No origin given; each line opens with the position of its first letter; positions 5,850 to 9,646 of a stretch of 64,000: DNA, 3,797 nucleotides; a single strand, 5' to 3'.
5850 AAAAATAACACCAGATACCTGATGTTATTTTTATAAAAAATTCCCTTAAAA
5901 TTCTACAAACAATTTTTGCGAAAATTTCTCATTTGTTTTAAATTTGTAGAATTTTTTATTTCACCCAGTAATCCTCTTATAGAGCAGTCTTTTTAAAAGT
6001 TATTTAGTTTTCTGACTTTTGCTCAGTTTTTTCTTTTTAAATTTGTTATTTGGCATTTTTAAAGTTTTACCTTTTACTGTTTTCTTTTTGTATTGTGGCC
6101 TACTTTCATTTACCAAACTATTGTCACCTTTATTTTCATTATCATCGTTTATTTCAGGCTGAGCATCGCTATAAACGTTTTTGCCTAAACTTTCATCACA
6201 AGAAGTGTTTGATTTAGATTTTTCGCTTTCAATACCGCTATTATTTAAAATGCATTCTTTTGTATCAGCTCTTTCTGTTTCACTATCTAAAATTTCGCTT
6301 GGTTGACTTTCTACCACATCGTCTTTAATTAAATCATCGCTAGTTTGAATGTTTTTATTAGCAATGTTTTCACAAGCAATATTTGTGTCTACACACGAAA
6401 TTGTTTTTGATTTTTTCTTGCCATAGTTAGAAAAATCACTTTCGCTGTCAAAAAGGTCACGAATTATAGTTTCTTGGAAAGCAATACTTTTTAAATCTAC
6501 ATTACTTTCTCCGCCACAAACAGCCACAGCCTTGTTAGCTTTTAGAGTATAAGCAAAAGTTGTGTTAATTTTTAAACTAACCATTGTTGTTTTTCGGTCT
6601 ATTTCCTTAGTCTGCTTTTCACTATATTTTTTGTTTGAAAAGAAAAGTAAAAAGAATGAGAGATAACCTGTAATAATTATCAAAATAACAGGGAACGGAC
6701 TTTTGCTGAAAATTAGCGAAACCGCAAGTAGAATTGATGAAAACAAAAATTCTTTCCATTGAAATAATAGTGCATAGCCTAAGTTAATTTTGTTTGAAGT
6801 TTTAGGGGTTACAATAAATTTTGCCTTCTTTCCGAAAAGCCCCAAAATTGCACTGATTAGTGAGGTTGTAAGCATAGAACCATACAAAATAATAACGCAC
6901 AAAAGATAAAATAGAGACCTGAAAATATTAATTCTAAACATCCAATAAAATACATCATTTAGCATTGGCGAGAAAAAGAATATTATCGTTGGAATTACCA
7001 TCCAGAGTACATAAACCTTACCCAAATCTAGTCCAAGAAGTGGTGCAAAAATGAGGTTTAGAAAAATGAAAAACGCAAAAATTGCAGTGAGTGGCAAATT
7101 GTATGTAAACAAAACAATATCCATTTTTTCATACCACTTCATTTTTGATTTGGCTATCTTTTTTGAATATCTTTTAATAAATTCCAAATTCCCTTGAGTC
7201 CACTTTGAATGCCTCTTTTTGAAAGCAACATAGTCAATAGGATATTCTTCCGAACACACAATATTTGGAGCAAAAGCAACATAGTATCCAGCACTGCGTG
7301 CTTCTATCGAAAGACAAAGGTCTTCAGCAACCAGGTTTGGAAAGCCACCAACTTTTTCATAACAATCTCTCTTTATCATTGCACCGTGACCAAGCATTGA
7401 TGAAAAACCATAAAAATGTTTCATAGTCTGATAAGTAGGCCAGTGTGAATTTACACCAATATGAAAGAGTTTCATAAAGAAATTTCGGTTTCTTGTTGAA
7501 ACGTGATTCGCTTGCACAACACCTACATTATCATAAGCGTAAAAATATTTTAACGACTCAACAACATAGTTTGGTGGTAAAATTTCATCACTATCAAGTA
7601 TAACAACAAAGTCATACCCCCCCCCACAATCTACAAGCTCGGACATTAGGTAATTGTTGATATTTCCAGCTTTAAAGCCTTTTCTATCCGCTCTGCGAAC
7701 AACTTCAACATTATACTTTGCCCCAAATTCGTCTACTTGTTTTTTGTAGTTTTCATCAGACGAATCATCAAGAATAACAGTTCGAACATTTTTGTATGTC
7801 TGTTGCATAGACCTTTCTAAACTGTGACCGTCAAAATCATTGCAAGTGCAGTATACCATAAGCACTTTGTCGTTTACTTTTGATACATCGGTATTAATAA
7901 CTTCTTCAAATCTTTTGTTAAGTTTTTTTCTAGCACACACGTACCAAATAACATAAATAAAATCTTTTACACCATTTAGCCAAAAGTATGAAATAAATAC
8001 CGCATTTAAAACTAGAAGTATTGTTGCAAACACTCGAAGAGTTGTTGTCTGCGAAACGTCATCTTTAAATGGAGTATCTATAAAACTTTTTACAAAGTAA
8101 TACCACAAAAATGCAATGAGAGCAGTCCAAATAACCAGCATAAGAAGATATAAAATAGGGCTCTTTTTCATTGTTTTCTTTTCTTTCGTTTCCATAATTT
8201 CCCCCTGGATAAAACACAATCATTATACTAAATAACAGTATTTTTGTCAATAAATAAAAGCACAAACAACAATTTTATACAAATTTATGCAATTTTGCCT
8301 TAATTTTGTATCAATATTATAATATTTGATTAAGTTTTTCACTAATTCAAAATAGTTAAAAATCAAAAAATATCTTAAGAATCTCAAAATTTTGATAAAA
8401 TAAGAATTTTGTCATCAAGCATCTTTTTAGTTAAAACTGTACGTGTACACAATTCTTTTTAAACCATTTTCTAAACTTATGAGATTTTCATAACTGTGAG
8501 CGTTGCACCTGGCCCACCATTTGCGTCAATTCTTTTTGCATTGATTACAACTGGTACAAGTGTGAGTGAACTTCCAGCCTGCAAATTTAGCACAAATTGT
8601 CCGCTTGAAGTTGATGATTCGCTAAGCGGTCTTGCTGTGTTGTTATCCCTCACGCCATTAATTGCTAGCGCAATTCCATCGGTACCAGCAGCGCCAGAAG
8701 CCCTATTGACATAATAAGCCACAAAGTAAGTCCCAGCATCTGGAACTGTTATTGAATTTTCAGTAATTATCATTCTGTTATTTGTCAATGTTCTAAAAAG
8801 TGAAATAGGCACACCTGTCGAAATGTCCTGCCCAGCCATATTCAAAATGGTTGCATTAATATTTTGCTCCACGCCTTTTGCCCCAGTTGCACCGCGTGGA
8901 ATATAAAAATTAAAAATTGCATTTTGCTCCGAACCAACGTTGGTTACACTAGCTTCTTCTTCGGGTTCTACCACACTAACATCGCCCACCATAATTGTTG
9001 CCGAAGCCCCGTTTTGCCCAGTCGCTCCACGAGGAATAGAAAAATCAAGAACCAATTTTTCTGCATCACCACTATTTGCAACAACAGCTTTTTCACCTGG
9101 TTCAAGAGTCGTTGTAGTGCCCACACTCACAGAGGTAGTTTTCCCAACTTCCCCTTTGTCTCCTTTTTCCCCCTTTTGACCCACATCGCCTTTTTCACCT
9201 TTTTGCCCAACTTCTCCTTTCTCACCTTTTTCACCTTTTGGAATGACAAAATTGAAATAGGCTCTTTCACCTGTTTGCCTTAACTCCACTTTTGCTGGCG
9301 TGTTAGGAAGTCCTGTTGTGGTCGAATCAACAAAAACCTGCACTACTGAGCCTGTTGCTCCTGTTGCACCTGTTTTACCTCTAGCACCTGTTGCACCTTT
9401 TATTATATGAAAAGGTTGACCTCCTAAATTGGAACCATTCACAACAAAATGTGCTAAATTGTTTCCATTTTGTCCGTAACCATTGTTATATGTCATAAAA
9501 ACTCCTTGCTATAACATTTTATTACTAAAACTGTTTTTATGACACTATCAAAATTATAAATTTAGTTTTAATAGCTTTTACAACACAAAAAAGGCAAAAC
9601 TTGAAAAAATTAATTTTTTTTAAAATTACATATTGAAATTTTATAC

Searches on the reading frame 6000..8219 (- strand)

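Call 64: search_protein_families(library=pfam, proteins=[window:6000-8219:-], max_evalue=0.0001)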
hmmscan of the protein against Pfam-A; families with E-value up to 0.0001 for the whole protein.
window:6000-8219:- (739 aa): 4 families
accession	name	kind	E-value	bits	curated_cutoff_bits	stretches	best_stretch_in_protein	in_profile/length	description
PF13632.12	Glyco_trans_2_3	-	3.7e-23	82.8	27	1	204-416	1-196/198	Glycosyl transferase family group 2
PF13641.12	Glyco_tranf_2_3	-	2.3e-16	60.9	27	1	133-343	19-230/230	Glycosyltransferase like family 2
PF13506.12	Glyco_transf_21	-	7e-12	45.6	21.7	1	202-341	31-173/174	Glycosyl transferase family 21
PF00535.33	Glycos_transf_2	-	5.8e-11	43.1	23.3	1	134-290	17-167/168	Glycosyl transferase family 2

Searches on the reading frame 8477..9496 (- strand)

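Call 64: search_protein_families(library=pfam, proteins=[window:8477-9496:-], max_evalue=0.0001)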
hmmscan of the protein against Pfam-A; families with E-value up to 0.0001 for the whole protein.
window:8477-9496:- (339 aa): 2 families
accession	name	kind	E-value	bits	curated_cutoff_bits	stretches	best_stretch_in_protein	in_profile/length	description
PF18573.7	BclA_C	-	9.9e-10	38.8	38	1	227-339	18-128/128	BclA C-terminal domain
PF01391.23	Collagen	-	1.8e-05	24.8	27.2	1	87-118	21-52/60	Collagen triple helix repeat (20 copies)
